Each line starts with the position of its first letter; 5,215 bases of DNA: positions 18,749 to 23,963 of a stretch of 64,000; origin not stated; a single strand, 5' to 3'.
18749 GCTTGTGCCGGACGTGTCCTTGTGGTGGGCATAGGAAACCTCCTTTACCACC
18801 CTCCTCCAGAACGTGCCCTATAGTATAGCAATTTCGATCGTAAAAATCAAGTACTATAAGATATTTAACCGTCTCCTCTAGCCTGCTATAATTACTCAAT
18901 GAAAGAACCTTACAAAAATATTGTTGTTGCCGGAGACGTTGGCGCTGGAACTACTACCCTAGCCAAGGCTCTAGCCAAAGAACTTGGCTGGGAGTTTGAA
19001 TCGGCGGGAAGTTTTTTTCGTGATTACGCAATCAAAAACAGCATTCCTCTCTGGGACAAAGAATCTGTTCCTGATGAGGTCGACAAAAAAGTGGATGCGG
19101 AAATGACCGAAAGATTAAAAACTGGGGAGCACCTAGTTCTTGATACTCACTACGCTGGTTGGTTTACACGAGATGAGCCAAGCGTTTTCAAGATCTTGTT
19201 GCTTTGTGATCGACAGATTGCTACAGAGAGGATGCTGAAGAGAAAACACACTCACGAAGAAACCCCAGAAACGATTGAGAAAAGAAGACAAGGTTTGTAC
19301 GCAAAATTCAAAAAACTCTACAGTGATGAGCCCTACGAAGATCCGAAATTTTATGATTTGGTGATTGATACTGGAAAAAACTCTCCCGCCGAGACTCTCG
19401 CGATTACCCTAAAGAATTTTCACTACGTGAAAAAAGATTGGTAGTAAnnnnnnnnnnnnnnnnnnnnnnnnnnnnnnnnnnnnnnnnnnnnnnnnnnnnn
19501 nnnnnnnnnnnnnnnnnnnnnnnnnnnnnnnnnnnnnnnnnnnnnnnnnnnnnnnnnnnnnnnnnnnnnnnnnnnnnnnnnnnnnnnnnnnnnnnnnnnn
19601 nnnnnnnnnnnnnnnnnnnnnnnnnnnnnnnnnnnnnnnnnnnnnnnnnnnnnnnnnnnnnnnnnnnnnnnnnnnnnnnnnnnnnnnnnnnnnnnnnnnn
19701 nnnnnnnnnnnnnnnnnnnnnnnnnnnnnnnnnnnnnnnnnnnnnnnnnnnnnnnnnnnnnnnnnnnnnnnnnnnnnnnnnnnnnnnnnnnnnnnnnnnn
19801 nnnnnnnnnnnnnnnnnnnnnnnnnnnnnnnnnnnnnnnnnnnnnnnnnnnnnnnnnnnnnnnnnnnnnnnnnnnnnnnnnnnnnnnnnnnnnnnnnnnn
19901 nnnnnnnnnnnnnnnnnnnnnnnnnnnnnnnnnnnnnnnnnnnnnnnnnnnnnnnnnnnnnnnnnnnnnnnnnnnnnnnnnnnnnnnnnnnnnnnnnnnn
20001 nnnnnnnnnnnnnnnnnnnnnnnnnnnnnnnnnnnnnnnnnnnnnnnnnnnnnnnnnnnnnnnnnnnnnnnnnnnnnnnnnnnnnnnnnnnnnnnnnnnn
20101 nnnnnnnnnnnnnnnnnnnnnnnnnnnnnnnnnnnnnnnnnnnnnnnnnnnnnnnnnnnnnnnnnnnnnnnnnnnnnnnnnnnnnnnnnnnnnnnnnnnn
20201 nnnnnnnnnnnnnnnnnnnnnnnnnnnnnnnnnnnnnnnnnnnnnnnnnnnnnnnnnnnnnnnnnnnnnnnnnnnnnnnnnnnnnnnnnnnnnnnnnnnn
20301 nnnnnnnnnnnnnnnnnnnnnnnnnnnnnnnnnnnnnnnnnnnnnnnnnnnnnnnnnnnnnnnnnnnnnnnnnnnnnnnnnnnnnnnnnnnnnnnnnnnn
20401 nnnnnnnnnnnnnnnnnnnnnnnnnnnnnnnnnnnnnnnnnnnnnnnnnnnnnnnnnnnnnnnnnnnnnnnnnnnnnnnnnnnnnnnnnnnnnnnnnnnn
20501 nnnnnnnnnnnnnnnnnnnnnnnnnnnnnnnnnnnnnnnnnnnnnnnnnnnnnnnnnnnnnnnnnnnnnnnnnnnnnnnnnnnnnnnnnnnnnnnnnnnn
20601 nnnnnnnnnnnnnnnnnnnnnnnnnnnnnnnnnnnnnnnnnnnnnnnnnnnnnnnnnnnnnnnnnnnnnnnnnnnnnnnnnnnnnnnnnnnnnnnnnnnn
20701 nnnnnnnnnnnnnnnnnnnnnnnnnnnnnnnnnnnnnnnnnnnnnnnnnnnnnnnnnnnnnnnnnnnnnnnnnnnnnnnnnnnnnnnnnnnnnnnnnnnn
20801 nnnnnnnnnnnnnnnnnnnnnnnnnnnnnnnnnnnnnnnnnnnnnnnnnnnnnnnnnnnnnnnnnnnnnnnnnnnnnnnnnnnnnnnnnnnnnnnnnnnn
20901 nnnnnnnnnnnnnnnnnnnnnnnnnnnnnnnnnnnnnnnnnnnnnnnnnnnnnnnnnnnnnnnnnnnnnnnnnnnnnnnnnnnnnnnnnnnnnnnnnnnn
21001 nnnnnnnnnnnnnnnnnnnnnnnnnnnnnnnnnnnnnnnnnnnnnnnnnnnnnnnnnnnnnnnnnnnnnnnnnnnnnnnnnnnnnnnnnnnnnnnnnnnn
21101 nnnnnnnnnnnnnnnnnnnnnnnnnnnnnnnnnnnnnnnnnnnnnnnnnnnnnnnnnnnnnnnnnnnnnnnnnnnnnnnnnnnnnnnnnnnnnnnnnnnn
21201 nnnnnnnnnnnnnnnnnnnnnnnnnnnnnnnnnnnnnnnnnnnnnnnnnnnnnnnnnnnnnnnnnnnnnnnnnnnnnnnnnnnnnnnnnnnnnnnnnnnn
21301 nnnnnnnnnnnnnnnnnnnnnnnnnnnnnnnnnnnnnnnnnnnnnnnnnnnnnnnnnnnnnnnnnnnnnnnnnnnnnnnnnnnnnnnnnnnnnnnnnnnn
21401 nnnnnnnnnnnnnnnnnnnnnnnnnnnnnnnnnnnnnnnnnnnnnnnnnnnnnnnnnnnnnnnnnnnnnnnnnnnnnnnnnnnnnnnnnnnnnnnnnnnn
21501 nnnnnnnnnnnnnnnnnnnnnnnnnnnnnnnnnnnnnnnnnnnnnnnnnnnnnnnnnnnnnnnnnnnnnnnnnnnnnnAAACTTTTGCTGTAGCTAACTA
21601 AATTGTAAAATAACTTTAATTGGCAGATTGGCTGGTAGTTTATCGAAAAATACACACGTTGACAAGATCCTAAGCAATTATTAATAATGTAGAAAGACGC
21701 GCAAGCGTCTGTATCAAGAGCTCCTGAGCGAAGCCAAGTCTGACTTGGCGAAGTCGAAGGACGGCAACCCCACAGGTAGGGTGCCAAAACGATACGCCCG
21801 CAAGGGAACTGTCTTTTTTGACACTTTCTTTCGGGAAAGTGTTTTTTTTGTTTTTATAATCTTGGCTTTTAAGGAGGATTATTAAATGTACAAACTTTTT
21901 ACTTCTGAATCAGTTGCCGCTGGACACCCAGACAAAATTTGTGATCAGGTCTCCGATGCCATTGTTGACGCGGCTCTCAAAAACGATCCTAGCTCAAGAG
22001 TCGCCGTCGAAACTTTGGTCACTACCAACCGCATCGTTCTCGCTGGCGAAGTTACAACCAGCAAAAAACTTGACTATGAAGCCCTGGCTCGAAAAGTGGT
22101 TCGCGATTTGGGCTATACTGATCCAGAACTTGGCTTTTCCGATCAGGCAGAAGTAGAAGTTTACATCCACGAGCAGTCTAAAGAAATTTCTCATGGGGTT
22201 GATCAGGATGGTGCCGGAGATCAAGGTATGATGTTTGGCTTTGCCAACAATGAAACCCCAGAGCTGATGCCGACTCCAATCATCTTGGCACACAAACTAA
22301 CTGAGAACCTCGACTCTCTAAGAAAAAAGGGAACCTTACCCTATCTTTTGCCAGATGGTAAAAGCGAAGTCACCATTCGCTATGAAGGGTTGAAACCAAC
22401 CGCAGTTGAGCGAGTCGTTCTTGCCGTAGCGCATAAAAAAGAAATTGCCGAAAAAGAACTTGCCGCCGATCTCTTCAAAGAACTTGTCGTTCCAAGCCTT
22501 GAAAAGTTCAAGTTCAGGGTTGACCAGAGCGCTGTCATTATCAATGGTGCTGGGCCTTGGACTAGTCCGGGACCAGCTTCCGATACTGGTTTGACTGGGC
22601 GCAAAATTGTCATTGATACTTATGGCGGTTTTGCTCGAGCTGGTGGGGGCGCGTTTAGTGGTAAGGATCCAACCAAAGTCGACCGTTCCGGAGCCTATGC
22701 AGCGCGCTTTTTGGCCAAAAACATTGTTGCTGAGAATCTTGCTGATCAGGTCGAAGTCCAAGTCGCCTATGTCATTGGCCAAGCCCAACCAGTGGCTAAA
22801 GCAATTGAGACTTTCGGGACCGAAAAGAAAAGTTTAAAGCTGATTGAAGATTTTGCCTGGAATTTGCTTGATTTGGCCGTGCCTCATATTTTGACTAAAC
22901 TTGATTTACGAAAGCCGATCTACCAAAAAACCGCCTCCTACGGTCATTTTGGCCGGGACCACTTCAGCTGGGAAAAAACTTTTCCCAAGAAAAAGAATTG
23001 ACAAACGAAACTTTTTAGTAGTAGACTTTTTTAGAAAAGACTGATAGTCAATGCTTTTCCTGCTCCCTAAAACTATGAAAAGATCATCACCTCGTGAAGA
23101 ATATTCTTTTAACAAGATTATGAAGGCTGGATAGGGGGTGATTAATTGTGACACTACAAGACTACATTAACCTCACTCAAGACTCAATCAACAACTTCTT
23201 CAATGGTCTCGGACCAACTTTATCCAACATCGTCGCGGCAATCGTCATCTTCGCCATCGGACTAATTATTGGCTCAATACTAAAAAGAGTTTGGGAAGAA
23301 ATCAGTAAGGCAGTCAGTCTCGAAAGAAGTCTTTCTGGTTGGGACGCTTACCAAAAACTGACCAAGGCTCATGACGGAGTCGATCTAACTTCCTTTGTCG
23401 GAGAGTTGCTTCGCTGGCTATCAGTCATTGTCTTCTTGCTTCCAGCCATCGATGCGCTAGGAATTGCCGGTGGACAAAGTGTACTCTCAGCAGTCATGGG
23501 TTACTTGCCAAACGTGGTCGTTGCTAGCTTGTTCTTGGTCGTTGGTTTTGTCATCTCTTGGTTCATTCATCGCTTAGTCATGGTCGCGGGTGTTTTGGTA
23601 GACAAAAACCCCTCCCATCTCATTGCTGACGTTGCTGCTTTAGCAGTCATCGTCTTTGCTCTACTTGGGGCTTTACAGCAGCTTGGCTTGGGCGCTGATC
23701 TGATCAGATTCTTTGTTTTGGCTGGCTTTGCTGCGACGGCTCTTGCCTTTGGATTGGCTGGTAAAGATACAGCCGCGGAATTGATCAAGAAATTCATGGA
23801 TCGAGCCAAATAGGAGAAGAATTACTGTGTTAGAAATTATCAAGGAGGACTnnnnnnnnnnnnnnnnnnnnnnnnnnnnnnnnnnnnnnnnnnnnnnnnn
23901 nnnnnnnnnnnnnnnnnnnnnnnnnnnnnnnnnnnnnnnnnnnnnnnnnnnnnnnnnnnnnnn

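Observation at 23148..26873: Two tandem paralogous TM-helix-repeat membrane proteins followed by a PpsA-like protein that appears to lack both catalytic residues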

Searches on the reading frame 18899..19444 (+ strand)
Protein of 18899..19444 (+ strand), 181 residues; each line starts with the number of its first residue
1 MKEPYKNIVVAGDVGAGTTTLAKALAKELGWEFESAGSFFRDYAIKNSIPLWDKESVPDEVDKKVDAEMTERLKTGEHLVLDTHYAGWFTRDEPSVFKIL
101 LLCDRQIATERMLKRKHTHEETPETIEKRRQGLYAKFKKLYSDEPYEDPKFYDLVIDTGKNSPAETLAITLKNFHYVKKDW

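Call 64: search_protein_families(library=pfam, proteins=[window:18899-19444:+], max_evalue=0.001)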
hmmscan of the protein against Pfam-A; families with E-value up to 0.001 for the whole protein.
window:18899-19444:+ (181 aa): 5 families
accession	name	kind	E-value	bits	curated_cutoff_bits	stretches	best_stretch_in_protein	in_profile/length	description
PF13238.12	AAA_18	-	5.8e-15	56.3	29.4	1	8-128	1-124/128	AAA domain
PF13189.12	Cytidylate_kin2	-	2.5e-12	47.8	28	1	39-159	59-175/176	Cytidylate kinase-like family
PF13207.12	AAA_17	-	9.6e-09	36.1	27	1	14-127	4-133/136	AAA domain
PF02224.24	Cytidylate_kin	-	9.3e-05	22.7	26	1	9-69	2-64/211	Cytidylate kinase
PF01712.25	dNK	-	0.0004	20.7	27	0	8-33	1-26/203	Deoxynucleoside kinase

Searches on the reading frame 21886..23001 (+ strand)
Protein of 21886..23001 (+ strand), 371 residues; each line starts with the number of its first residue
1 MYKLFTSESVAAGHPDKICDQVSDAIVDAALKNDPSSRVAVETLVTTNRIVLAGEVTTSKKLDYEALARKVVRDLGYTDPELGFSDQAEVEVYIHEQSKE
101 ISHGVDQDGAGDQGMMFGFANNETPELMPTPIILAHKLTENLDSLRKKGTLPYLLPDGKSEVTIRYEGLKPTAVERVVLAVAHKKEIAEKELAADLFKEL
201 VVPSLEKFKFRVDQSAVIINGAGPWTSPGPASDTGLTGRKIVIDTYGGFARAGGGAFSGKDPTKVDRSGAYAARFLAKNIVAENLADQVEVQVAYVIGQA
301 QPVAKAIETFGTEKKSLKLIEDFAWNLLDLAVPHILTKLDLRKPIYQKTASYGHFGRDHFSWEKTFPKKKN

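Call 3: search_protein_families(library=pfam, proteins=[window:21886-23001:+], max_evalue=1)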
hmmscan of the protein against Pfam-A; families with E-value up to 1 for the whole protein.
window:21886-23001:+ (371 aa): 4 families
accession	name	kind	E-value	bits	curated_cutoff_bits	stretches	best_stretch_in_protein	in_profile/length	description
PF02773.21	S-AdoMet_synt_C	-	1.4e-57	193.9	25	1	229-364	3-138/138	S-adenosylmethionine synthetase, C-terminal domain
PF00438.25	S-AdoMet_synt_N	-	1.3e-37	128.8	33.1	1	4-98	3-98/99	S-adenosylmethionine synthetase, N-terminal domain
PF02772.21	S-AdoMet_synt_M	-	4e-36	124.2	29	1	108-223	2-118/120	S-adenosylmethionine synthetase, central domain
PF01941.24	AdoMet_Synthase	-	0.1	11.9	27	1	11-29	25-43/395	S-adenosylmethionine synthetase (AdoMet synthetase)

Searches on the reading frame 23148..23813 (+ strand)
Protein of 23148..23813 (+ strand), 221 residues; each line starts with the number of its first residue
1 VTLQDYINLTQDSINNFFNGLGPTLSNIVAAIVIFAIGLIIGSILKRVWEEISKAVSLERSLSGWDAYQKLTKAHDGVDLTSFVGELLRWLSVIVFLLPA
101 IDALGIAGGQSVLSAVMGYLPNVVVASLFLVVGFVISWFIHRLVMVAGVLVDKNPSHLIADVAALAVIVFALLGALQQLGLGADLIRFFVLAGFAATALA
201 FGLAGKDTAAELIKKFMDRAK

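Call 3: search_protein_families(library=pfam, proteins=[window:23148-23813:+], max_evalue=1)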
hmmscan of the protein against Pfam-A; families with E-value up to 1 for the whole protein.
window:23148-23813:+ (221 aa): 3 families
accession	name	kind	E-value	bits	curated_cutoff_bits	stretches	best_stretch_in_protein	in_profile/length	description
PF05552.17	MS_channel_1st_1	-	6e-11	42.5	22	2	14-48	3-37/50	Mechanosensitive ion channel, conserved TM helix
PF09946.14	DUF2178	-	0.16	12.5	22.8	1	119-183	16-78/104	Predicted membrane protein (DUF2178)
PF06295.17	ZapG-like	-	0.41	11.1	33.5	0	31-60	1-31/123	Z-ring associated protein G-like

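Call 4: search_protein_families(library=ncbifam, proteins=[window:23148-23813:+], max_evalue=1)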
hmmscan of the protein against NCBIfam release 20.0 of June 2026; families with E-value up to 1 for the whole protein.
window:23148-23813:+ (221 aa): 4 families
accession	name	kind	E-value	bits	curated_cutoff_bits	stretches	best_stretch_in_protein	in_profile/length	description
NF033912.1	msc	subfamily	1.2e-15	57.6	100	2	12-144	75-207/365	mechanosensitive ion channel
NF040620.1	fused_HadA_HadB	exception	0.074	12.5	350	1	143-190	217-264/329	fused (3R)-hydroxyacyl-ACP dehydratase subunits HadA/HadB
NF047945.1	FimSynRegFimY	equivalog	0.13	12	300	1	149-198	86-135/238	fimbria biosynthesis regulator FimY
NF007662.0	PRK10334.1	subfamily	0.45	9.7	321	1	106-210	12-116/286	small-conductance mechanosensitive channel MscS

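Call 71: search_protein_families(library=padloc, proteins=[window:23148-23813:+], max_evalue=0.01)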
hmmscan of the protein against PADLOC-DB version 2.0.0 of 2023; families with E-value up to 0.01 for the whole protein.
window:23148-23813:+ (221 aa): 0 families
